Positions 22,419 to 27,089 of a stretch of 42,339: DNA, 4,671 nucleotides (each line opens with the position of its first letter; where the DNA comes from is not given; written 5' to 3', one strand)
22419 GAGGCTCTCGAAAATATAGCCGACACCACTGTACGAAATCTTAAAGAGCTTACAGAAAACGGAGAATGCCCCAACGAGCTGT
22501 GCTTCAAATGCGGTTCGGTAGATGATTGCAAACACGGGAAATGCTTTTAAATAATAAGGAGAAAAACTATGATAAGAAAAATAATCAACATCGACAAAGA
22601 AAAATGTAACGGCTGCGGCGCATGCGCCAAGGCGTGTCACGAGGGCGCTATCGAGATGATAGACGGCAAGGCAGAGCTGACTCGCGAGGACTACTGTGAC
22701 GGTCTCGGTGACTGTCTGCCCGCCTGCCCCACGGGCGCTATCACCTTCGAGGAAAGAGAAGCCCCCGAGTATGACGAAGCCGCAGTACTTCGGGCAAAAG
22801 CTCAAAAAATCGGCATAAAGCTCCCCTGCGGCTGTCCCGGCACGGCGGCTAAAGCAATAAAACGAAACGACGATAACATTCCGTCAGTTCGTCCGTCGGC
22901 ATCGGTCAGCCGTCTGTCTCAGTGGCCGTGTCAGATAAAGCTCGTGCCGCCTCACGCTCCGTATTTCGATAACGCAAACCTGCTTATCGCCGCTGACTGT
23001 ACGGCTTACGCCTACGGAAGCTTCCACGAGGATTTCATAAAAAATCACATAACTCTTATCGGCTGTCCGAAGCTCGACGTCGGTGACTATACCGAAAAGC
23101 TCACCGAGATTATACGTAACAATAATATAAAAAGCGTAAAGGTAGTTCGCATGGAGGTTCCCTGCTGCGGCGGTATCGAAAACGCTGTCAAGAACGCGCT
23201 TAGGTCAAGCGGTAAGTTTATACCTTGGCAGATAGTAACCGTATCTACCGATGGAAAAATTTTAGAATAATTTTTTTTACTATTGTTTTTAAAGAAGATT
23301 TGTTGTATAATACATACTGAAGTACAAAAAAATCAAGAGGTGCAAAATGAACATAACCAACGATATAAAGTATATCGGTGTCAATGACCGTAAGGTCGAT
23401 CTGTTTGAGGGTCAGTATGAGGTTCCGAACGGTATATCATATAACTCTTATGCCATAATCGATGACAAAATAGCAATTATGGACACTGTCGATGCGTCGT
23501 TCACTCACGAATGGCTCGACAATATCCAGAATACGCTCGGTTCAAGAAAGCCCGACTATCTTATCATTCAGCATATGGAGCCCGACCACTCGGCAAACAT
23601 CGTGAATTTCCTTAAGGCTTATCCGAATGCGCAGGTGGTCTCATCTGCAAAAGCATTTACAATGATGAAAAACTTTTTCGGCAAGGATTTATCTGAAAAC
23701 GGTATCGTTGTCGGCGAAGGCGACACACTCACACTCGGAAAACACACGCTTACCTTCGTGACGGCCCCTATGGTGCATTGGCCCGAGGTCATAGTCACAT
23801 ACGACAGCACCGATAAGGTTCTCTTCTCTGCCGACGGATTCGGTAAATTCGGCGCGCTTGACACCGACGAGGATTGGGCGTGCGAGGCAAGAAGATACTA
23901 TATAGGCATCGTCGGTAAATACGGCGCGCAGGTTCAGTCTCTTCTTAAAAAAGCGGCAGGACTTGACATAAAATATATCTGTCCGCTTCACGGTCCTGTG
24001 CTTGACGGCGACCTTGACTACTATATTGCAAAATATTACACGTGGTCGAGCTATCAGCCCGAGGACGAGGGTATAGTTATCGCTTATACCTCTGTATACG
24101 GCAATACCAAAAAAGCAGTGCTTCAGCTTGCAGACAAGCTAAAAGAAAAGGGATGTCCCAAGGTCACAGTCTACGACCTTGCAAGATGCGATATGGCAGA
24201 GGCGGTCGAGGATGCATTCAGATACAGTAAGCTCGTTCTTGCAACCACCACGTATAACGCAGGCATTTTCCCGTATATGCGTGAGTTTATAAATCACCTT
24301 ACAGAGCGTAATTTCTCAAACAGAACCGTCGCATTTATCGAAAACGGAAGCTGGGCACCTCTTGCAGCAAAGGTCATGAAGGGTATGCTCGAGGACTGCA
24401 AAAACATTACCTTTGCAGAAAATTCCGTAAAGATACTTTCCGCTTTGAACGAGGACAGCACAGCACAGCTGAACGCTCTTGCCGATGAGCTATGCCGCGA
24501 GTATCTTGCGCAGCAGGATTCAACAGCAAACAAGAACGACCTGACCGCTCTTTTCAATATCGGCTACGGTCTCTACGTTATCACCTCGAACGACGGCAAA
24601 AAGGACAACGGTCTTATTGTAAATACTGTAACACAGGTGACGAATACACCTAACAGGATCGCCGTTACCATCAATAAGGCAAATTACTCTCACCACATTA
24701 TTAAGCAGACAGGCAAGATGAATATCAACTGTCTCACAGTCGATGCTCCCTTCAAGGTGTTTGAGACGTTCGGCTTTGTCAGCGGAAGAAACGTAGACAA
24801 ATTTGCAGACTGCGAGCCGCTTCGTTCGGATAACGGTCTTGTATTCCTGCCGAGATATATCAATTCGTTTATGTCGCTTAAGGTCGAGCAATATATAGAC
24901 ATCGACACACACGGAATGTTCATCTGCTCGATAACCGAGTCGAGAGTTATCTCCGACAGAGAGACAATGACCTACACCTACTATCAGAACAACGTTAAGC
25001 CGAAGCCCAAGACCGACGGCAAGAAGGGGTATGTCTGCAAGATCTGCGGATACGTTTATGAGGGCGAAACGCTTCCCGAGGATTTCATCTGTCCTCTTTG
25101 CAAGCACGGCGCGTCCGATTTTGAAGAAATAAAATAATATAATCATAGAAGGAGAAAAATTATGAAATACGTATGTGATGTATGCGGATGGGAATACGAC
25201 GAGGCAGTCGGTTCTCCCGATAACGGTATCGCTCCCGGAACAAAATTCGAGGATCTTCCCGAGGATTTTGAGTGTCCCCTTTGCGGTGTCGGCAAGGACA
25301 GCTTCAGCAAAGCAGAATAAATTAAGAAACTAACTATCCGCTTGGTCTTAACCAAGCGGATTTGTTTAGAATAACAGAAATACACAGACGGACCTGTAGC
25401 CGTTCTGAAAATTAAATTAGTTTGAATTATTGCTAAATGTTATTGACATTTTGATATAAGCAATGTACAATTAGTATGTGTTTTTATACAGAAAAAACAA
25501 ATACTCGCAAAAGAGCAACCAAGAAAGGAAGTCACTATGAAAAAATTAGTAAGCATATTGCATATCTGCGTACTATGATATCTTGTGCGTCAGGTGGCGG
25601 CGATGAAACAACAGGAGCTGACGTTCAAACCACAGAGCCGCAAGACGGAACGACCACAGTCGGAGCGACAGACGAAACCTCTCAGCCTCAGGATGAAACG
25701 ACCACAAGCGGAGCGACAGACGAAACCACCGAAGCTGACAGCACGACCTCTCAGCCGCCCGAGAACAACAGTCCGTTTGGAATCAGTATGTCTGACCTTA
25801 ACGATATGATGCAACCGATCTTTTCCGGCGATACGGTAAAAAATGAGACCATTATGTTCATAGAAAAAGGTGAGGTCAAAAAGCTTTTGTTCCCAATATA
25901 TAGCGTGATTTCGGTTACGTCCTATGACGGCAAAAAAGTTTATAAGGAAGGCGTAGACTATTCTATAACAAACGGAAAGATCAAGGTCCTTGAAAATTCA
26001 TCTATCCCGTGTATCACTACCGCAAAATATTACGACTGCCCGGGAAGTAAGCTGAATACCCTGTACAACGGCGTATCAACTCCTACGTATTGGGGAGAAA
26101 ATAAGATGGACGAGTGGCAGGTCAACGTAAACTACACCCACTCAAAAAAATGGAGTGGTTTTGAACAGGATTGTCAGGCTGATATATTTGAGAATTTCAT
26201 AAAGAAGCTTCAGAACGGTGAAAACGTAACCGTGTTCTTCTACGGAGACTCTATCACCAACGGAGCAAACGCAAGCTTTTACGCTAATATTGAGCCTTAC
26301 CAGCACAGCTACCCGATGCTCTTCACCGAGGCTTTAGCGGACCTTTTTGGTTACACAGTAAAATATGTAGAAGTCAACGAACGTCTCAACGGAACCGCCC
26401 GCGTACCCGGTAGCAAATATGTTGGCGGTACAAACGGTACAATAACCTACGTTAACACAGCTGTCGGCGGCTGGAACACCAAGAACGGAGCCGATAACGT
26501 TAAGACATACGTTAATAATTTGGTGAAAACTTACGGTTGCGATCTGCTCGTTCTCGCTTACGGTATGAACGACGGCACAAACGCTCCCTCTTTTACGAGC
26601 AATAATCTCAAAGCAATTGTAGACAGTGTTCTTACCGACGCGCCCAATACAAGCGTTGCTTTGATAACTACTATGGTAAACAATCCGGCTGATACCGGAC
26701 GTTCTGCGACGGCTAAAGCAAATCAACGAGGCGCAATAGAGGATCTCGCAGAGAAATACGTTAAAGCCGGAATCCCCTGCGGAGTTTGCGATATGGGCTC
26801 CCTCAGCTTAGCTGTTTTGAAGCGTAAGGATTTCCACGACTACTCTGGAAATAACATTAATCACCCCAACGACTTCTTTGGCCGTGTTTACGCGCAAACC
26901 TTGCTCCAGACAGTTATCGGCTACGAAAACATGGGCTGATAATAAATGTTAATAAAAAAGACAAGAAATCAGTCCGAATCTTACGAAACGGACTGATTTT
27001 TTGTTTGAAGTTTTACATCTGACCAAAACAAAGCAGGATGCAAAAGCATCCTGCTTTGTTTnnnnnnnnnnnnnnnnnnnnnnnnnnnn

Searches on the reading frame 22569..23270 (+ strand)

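Call 41: search_protein_families(library=pfam, proteins=[window:22569-23270:+], max_evalue=0.00001)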
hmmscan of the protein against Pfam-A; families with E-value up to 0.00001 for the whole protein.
window:22569-23270:+ (233 aa): 6 families
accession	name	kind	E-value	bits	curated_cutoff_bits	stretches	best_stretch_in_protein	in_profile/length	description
PF00037.32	Fer4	-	1.8e-11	43.8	21.1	1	7-29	2-24/24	4Fe-4S binding domain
PF12837.12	Fer4_6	-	7.1e-11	42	25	1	5-28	1-24/24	4Fe-4S binding domain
PF12838.12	Fer4_7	-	2.3e-10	41.2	27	1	12-57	1-52/52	4Fe-4S dicluster domain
PF14697.11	Fer4_21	-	3e-08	34.1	35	1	8-59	3-58/59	4Fe-4S dicluster domain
PF13237.11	Fer4_10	-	6.3e-08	32.9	25.5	1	6-54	2-53/53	4Fe-4S dicluster domain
PF13187.11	Fer4_9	-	8.9e-07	29.3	27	1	12-58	1-52/52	4Fe-4S dicluster domain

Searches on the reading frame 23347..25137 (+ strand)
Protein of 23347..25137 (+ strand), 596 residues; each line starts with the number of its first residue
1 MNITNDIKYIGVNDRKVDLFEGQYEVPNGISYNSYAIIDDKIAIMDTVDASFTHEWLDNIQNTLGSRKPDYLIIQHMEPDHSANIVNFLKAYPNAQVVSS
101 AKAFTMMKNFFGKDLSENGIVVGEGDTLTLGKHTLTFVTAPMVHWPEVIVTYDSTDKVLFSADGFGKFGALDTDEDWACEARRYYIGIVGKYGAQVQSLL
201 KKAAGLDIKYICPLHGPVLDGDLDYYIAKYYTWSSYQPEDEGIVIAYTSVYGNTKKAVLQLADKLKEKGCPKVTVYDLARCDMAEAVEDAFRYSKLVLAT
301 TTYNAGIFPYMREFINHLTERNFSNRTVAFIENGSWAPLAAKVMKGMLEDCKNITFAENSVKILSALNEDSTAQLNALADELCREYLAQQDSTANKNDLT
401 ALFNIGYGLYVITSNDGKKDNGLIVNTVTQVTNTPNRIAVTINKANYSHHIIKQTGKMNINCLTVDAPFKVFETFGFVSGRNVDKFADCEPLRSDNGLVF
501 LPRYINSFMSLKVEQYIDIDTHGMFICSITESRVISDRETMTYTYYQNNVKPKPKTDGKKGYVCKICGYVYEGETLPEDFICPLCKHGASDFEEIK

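Call 41: search_protein_families(library=pfam, proteins=[window:23347-25137:+], max_evalue=0.00001)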
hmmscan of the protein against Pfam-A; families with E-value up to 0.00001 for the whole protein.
window:23347-25137:+ (596 aa): 5 families
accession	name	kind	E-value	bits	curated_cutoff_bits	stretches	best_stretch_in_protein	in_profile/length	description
PF01613.24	Flavin_Reduct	-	3.8e-30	105.5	27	1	405-551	4-150/153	Flavin reductase like domain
PF19583.5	ODP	-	3.7e-18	66.5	27.2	1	31-216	2-194/194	ODP family beta lactamase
PF21349.2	RUBY_RBDX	-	1.1e-10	41.2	26.5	1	562-593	1-30/30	Rubrerythrin, rubredoxin-like domain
PF00753.33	Lactamase_B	-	5.2e-09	36.8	22.7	1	33-213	7-194/196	Metallo-beta-lactamase superfamily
PF12724.12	Flavodoxin_5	-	7e-08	33.3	27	1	244-331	1-82/145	Flavodoxin domain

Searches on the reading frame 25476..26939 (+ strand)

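Call 41: search_protein_families(library=pfam, proteins=[window:25476-26939:+], max_evalue=0.00001)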
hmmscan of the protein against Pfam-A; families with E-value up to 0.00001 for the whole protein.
window:25476-26939:+ (487 aa): 2 families
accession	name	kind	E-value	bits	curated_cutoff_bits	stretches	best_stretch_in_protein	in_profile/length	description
PF13472.12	Lipase_GDSL_2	-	2e-12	48.4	32.9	1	255-466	1-173/178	GDSL-like Lipase/Acylhydrolase family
PF00657.28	Lipase_GDSL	-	3.2e-07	31.1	23.6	1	253-404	1-134/208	GDSL-like Lipase/Acylhydrolase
